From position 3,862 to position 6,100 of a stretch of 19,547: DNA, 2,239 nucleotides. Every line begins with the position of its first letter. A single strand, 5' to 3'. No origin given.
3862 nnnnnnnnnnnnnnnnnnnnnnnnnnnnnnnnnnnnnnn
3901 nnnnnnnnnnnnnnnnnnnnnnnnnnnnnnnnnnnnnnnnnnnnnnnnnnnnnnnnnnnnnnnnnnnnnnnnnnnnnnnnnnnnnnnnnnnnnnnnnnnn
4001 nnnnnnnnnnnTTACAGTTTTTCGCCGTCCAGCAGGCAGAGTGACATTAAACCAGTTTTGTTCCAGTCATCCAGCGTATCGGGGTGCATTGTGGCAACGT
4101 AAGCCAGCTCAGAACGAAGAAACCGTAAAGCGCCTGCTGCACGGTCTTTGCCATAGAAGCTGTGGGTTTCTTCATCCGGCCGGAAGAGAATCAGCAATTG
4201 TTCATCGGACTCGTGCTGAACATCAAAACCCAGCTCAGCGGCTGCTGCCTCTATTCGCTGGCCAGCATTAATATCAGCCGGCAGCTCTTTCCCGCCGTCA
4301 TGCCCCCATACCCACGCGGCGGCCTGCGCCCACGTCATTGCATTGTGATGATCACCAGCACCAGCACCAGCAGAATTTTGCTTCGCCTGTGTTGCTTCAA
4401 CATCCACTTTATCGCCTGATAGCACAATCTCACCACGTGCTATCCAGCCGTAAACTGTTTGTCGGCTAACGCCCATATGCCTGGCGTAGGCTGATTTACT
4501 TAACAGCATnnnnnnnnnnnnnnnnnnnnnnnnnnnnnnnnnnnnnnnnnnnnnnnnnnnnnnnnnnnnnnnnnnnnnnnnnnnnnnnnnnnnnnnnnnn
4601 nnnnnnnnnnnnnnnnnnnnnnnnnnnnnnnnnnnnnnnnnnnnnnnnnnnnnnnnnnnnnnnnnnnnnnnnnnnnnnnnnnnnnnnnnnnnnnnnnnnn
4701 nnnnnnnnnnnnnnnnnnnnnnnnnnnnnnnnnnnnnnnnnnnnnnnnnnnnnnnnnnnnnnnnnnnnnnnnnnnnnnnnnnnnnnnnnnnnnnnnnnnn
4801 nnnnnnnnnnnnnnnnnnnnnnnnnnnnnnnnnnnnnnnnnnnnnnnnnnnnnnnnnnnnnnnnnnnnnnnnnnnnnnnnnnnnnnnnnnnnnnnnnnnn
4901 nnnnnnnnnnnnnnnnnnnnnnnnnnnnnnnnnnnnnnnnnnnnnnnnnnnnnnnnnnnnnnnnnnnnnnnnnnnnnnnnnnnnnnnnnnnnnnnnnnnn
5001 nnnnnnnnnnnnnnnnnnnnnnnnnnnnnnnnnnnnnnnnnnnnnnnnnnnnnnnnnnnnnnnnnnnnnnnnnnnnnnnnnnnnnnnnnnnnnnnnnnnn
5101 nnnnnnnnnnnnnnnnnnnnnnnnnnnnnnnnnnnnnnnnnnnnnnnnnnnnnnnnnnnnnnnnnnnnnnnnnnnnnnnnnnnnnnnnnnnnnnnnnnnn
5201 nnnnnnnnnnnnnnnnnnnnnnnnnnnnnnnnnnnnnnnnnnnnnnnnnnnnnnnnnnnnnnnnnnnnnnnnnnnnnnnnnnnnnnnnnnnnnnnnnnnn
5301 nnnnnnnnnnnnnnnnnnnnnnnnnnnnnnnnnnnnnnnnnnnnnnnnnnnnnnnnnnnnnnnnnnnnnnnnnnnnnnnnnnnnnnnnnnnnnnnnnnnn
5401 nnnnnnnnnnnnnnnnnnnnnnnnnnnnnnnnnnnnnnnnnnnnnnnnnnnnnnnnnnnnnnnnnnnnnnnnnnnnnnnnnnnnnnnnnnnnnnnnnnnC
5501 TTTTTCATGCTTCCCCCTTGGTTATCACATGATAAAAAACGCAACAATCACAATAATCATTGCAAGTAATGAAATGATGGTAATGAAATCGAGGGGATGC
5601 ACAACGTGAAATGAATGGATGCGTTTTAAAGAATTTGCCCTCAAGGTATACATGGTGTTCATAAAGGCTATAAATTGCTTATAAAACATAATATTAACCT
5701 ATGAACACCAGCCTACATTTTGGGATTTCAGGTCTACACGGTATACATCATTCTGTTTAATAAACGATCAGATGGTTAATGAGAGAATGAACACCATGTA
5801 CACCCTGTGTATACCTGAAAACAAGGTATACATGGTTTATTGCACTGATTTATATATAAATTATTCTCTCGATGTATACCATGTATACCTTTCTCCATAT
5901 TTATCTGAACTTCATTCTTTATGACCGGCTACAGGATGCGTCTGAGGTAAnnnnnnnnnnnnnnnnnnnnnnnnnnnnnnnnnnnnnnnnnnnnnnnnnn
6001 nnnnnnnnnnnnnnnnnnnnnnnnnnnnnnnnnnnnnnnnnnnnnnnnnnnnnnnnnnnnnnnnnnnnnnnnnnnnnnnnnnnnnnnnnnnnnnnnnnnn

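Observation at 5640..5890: Iteron-like cluster of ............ repeats downstream of the primase gene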

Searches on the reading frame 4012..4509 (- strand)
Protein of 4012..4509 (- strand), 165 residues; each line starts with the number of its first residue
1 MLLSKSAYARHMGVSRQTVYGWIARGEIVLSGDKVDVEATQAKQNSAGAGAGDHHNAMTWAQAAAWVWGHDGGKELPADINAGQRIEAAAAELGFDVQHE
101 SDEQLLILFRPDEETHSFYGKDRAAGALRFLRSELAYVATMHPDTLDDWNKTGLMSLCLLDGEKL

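Call 29: search_protein_families(library=ncbifam, proteins=[window:4012-4509:-], max_evalue=0.01)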
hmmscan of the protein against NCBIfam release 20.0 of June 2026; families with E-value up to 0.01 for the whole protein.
window:4012-4509:- (165 aa): 3 families
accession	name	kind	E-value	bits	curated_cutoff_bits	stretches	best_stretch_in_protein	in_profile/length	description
NF046037.1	carphisopro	domain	0.0007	19.7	38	1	6-28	12-34/54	carph-isopro domain-containing protein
NF047737.1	antiphage_MADS1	equivalog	0.008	16.4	80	0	9-28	10-29/49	methylation-associated defense system helix-turn-helix domain-containing protein MAD1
TIGR01764.1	excise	domain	0.0093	16.3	28.8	0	9-28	8-27/49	excisionase family DNA-binding protein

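Call 30: search_protein_families(library=phrogs, proteins=[window:4012-4509:-], max_evalue=0.001)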
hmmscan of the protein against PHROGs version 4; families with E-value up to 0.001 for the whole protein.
window:4012-4509:- (165 aa): 1 family
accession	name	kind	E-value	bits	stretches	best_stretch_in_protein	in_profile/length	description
phrog_57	-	head and packaging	1.1e-06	29.7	1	1-42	11-57/199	terminase small subunit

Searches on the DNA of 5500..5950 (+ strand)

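Call 5: search_dna_similar(query=window:5500-5950:+, collection=ecoli_genomes, mode=near, max_rows=15)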
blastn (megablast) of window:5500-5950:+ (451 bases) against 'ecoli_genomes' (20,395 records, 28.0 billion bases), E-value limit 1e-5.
Records with a match: 18; places in all: 18; records where one place covers at least 80% of the query: 18.
Genomes with a match: 18 of 5426; with a place that covers at least 80% of the query: 18. Places per genome that has any: lowest 1, median 1, highest 1. On chromosomes: 18 places; on plasmids: 0.
Best place of each record, by identity: >=99% 16; 90-95% 1; 60-80% 1.
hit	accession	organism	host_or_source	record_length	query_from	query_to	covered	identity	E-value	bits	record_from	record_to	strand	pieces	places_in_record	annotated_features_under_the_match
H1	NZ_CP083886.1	Escherichia coli strain NDM2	Homo sapiens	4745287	1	451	100%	100.0%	0e+0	833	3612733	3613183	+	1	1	primase-like DNA-binding domain-containing protein | hypothetical protein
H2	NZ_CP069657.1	Escherichia coli O89m:H10 strain MIN12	Homo sapiens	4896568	1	451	100%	100.0%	0e+0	833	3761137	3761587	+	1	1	DNA primase family protein | hypothetical protein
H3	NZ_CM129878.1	Escherichia coli strain MB07152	seawater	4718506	1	451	100%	100.0%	0e+0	833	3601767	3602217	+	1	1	DNA primase family protein | hypothetical protein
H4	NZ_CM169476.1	Escherichia coli strain EC25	Homo sapiens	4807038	1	451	100%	100.0%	0e+0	833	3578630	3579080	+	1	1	DNA primase family protein | hypothetical protein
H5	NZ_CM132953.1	Escherichia coli strain 10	Homo sapiens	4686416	1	451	100%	100.0%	0e+0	833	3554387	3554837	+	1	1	DNA primase family protein | hypothetical protein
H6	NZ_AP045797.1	Escherichia coli strain 23CRST030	Homo sapiens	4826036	1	451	100%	100.0%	0e+0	833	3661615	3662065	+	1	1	DNA primase family protein | hypothetical protein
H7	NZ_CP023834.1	Escherichia coli strain 4/2-1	Homo sapiens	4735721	1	451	100%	99.8%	0e+0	828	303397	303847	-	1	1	DNA primase family protein | hypothetical protein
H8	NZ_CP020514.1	Escherichia coli strain 219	Homo sapiens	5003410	1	451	100%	99.8%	0e+0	828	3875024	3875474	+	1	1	DNA primase family protein | hypothetical protein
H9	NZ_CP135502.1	Escherichia coli strain isolateA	Homo sapiens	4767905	1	451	100%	99.8%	0e+0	828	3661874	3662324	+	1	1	DNA primase family protein | hypothetical protein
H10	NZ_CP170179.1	Escherichia coli strain CDE2901-yvys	Hono sapiens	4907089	1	451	100%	99.8%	0e+0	828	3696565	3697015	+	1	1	DNA primase family protein | hypothetical protein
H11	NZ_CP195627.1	Escherichia coli strain 27992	Homo sapiens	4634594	1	451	100%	99.8%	0e+0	828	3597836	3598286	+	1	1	DNA primase family protein | hypothetical protein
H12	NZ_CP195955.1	Escherichia coli strain F5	Raw wastewater influent sample from the ...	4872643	1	451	100%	99.6%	0e+0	822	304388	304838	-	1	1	DNA primase family protein | hypothetical protein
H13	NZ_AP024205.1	Escherichia coli strain TA8571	-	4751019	1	451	100%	99.3%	0e+0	817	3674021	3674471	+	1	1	hypothetical protein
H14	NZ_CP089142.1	Escherichia coli strain XD35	swine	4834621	1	451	100%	99.3%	0e+0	817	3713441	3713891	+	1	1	hypothetical protein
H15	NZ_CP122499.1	Escherichia coli strain W409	chicken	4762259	1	451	100%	99.1%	0e+0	811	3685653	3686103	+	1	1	hypothetical protein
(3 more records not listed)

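Call 7: get_annotated_region(hit=H2, flank=14000)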
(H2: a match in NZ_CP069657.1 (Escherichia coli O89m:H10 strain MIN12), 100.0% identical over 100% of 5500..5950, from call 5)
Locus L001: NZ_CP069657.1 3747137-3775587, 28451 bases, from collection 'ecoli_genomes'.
description: Escherichia coli O89m:H10 strain MIN12 chromosome, complete genome
organism: Escherichia coli O89m:H10 strain MIN12 (NCBI taxid 2810405)
replicon: chromosome; assembly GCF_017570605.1
host: Homo sapiens; source: -; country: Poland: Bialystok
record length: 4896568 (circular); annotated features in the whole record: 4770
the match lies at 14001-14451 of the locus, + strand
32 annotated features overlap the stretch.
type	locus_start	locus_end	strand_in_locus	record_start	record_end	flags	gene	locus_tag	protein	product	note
CDS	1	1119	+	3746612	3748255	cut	ecpD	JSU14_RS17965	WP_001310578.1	fimbrial adhesin EcpD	-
CDS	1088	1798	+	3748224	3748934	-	ecpE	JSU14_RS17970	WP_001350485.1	fimbrial chaperone EcpE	-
CDS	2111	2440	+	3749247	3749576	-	ykgJ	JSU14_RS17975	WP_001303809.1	YkgJ family cysteine cluster protein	-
CDS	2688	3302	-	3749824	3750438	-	yagU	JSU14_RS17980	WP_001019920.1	YagU family protein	-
CDS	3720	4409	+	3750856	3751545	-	paoA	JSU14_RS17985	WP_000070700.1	aldehyde dehydrogenase iron-sulfur subunit PaoA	-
CDS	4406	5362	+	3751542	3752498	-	paoB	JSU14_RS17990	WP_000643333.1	aldehyde oxidoreductase FAD-binding subunit PaoB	-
CDS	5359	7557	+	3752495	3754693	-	paoC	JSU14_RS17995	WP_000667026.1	aldehyde oxidoreductase molybdenum-binding subunit PaoC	-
CDS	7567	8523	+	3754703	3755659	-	paoD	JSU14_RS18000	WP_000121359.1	molybdenum cofactor insertion chaperone PaoD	-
CDS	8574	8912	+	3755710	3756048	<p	-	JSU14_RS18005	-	LysR substrate-binding domain-containing protein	incomplete; partial in the middle of a contig; missing N-terminus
CDS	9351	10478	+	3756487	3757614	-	-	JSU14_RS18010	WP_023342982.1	hypothetical protein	-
CDS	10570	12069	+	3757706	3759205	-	-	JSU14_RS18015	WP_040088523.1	SIR2 family protein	-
CDS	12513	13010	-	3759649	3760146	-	-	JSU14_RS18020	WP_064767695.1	DNA-binding protein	-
CDS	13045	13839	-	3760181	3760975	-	-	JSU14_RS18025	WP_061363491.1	hypothetical protein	-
CDS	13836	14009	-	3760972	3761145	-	-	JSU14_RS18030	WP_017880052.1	hypothetical protein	-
CDS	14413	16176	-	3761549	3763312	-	-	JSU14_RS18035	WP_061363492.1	DNA primase family protein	-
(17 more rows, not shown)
